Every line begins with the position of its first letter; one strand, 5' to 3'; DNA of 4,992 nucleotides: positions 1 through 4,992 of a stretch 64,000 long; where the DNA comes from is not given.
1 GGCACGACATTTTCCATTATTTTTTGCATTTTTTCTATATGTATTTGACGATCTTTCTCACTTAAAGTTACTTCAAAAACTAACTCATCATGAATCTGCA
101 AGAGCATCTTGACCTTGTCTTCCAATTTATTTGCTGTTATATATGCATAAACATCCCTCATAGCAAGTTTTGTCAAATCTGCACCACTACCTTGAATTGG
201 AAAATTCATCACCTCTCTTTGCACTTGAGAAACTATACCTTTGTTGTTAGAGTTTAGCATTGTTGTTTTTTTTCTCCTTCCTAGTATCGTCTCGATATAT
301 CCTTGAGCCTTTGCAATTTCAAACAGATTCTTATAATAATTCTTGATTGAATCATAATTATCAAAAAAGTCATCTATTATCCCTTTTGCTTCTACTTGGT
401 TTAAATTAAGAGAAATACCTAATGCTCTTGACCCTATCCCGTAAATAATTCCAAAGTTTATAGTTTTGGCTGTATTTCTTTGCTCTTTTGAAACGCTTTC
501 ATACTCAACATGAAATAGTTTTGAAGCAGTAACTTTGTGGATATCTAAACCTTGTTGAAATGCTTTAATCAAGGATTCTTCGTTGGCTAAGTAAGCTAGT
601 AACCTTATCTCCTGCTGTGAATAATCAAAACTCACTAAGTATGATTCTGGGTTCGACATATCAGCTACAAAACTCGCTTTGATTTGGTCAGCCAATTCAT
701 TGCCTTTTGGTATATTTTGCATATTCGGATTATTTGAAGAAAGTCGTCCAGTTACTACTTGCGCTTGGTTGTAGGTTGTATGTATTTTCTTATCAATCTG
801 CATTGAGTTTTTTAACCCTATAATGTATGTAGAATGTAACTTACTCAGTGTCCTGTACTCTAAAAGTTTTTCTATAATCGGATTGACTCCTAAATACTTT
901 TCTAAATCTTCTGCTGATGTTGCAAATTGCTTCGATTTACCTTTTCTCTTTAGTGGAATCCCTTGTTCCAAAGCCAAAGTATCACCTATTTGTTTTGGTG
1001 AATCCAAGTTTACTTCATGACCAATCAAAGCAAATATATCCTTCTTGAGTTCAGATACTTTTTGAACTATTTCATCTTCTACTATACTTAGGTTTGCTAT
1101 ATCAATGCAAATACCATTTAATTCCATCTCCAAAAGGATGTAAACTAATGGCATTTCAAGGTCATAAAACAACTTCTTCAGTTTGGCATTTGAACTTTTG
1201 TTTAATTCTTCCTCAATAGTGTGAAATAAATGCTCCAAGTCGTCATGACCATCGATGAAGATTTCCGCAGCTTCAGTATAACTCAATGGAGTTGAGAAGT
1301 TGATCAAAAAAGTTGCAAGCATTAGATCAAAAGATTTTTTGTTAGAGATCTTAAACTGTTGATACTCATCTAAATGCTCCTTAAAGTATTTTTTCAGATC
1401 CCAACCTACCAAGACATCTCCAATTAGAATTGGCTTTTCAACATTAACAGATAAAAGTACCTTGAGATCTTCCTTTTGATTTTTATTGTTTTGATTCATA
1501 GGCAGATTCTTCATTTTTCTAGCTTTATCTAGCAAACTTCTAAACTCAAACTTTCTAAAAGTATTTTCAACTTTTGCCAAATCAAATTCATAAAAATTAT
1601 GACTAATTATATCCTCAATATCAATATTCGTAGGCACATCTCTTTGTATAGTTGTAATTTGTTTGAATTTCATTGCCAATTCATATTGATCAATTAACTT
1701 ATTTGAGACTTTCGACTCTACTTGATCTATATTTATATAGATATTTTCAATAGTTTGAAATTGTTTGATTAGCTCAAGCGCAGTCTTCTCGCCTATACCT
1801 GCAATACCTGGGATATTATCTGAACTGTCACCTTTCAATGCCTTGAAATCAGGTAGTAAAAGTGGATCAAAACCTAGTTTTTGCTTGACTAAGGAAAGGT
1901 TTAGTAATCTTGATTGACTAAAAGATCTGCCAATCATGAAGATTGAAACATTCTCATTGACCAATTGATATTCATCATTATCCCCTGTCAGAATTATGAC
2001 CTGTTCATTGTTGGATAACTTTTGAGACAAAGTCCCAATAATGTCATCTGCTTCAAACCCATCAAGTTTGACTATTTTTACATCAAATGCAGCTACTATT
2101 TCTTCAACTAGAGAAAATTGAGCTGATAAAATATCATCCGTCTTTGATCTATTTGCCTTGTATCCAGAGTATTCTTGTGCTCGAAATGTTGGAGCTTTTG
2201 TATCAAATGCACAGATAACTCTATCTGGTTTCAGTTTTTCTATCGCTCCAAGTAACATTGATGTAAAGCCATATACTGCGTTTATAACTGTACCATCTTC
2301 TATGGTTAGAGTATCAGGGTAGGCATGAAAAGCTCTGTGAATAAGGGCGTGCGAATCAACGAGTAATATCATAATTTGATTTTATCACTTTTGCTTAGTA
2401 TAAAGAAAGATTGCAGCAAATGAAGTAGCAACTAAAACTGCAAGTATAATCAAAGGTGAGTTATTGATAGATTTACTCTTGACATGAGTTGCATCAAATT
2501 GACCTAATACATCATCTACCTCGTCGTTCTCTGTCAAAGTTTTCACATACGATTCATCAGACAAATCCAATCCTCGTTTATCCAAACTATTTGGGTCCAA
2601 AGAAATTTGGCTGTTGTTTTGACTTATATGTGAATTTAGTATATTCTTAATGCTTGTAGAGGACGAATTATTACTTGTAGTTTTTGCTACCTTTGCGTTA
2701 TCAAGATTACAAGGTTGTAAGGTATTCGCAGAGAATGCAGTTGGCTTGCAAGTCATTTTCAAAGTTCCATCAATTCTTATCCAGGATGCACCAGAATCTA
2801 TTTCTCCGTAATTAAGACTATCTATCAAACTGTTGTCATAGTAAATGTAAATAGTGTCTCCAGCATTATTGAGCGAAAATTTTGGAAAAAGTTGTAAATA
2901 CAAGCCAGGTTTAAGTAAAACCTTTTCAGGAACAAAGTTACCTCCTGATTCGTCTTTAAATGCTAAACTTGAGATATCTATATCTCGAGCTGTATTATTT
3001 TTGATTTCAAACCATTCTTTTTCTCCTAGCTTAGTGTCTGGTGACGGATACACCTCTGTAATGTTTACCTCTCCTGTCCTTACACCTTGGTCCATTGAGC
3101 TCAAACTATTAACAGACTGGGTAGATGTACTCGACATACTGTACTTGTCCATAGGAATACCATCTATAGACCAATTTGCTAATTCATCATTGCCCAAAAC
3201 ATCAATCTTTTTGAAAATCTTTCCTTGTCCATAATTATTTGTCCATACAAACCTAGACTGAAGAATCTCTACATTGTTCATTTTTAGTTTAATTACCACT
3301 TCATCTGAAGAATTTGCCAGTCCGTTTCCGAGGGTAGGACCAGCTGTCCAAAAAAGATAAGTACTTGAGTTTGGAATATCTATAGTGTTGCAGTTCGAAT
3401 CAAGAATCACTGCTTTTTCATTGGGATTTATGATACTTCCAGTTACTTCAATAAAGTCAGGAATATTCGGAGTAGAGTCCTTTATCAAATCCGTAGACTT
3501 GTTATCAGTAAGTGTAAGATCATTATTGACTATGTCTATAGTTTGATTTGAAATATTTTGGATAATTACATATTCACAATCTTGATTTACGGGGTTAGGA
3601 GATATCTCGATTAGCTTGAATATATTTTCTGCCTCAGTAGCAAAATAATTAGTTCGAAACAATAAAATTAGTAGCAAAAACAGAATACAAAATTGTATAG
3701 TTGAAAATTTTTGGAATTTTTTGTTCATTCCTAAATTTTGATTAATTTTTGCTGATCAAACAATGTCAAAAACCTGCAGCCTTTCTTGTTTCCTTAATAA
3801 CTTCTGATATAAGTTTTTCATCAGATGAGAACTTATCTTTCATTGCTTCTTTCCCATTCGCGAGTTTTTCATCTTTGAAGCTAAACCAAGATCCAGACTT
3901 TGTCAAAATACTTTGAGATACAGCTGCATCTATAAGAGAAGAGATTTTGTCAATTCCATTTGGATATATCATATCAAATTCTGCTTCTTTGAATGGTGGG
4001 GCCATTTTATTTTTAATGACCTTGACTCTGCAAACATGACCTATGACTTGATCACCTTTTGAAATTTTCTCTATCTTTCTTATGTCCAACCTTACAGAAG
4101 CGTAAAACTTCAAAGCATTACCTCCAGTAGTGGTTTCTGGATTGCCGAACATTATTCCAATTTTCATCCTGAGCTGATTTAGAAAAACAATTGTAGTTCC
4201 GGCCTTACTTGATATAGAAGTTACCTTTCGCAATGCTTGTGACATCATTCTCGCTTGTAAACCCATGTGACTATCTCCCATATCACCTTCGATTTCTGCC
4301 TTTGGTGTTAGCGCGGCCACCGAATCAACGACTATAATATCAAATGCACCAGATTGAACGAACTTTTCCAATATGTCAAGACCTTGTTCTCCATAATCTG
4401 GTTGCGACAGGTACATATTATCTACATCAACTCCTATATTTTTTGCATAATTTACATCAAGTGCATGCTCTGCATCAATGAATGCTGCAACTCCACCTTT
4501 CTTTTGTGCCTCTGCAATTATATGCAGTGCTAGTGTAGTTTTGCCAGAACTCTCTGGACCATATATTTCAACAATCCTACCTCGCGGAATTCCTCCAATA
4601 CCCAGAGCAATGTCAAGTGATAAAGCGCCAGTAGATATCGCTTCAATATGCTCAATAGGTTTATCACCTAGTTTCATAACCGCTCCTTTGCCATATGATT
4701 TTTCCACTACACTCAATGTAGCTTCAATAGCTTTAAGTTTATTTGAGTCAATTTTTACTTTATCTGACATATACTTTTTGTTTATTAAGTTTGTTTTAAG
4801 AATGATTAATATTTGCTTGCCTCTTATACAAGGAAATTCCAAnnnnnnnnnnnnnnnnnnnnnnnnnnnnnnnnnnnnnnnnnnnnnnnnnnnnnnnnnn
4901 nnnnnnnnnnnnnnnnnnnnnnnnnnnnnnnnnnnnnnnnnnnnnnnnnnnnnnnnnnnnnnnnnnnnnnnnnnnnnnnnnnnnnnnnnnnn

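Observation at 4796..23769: Protein O-glycosylation-type locus (GT39 Pmt-like, polyprenol-P-sugar synthase, two extra GT-C-like proteins, Gmd) next to giant Ser/Thr-rich surface proteins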

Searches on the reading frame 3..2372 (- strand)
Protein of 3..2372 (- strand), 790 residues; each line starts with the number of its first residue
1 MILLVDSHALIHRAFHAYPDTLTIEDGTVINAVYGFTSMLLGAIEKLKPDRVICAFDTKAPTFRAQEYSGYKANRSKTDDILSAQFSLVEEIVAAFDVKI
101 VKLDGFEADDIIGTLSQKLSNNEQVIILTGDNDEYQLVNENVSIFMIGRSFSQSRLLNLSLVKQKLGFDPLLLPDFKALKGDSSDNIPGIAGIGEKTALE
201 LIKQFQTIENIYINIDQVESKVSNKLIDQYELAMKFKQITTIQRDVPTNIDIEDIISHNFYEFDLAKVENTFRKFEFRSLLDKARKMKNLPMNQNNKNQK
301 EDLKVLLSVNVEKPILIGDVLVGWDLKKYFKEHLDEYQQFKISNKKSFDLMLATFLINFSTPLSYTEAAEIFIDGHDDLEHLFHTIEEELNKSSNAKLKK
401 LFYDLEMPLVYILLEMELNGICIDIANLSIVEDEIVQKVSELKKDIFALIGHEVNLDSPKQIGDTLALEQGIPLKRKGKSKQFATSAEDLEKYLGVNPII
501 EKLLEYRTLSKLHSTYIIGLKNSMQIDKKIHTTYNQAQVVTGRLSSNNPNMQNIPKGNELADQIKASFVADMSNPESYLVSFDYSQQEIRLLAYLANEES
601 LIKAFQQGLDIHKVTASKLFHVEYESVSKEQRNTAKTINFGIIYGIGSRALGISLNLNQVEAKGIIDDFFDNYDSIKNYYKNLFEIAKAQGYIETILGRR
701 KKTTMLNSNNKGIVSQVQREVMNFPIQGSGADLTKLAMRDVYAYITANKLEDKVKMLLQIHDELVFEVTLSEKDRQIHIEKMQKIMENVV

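Call 89: search_protein_families(library=pfam, proteins=[window:3-2372:-], max_evalue=0.001)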
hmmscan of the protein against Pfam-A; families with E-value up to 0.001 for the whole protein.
window:3-2372:- (790 aa): 3 families
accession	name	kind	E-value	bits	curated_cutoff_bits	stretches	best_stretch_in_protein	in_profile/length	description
PF00476.26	DNA_pol_A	-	7.7e-111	371.1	34.3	1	428-788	4-359/381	DNA polymerase family A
PF02739.22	5_3_exonuc_N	-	1.1e-49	168.8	34.3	1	2-152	2-149/164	5'-3' exonuclease, N-terminal resolvase-like domain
PF01367.25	5_3_exonuc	-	1.6e-28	99.4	40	1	170-257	3-91/97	5'-3' exonuclease, C-terminal SAM fold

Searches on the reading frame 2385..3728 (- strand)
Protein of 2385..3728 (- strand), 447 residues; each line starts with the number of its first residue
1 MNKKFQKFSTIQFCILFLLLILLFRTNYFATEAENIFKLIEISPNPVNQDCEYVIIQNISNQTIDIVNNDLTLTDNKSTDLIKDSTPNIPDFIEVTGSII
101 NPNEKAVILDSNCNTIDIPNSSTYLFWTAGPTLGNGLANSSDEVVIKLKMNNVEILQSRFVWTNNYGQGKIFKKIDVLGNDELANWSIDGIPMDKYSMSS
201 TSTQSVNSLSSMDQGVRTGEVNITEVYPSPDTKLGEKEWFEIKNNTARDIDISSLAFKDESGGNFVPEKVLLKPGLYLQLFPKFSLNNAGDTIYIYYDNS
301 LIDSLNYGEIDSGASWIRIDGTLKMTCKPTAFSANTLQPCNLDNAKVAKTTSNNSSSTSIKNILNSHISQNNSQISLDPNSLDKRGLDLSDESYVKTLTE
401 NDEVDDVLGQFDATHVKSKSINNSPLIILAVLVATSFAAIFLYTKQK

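Call 5: search_protein_families(library=pfam, proteins=[window:2385-3728:-], max_evalue=0.01)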
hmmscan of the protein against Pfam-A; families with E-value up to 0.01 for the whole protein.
window:2385-3728:- (447 aa): 1 family
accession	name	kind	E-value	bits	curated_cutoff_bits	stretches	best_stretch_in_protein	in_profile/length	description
PF00932.25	LTD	-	3.3e-14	53.6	34.3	1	218-308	5-108/109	Lamin Tail Domain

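Call 60: search_protein_families(library=ncbifam, proteins=[window:2385-3728:-], max_evalue=0.1)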
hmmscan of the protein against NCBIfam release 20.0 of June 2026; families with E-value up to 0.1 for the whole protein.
window:2385-3728:- (447 aa): 0 families

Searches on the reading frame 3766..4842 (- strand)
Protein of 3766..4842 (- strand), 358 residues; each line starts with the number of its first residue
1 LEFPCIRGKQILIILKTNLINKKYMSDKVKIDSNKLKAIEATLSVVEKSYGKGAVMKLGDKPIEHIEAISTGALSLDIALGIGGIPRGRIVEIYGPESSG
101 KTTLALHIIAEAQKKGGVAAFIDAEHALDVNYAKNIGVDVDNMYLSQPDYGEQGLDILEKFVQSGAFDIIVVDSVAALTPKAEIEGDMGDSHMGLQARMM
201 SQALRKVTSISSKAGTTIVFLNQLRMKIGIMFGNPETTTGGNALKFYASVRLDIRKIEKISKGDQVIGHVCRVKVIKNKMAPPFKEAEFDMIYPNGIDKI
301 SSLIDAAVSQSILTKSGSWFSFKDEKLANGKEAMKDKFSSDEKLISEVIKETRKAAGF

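Call 5: search_protein_families(library=pfam, proteins=[window:3766-4842:-], max_evalue=0.01)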
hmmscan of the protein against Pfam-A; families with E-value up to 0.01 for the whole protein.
window:3766-4842:- (358 aa): 9 families
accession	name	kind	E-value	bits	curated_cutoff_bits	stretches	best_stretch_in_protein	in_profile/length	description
PF00154.27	RecA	-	7.1e-135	448.9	27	1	37-298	1-262/262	recA bacterial DNA recombination protein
PF21096.2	RecA_C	-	2.2e-13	50.6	27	1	302-356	2-56/57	RecA C-terminal domain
PF08423.17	Rad51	-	8.6e-11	42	22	1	67-270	6-221/244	Rad51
PF06745.19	ATPase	-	2.1e-07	31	26.6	1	70-143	2-77/231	KaiC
PF01637.24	ATPase_2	-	2.5e-05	24.6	33.2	1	89-135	21-67/225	ATPase domain predominantly from Archaea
PF13479.12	AAA_24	-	0.00011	22.6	27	1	91-180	5-78/195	AAA domain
PF13481.12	AAA_25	-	0.002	18.3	27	0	83-111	28-56/195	AAA domain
PF13191.12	AAA_16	-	0.0027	18.6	32.6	1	85-130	21-64/167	AAA ATPase domain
PF00005.33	ABC_tran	-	0.0082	17.2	25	0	85-119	8-42/137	ABC transporter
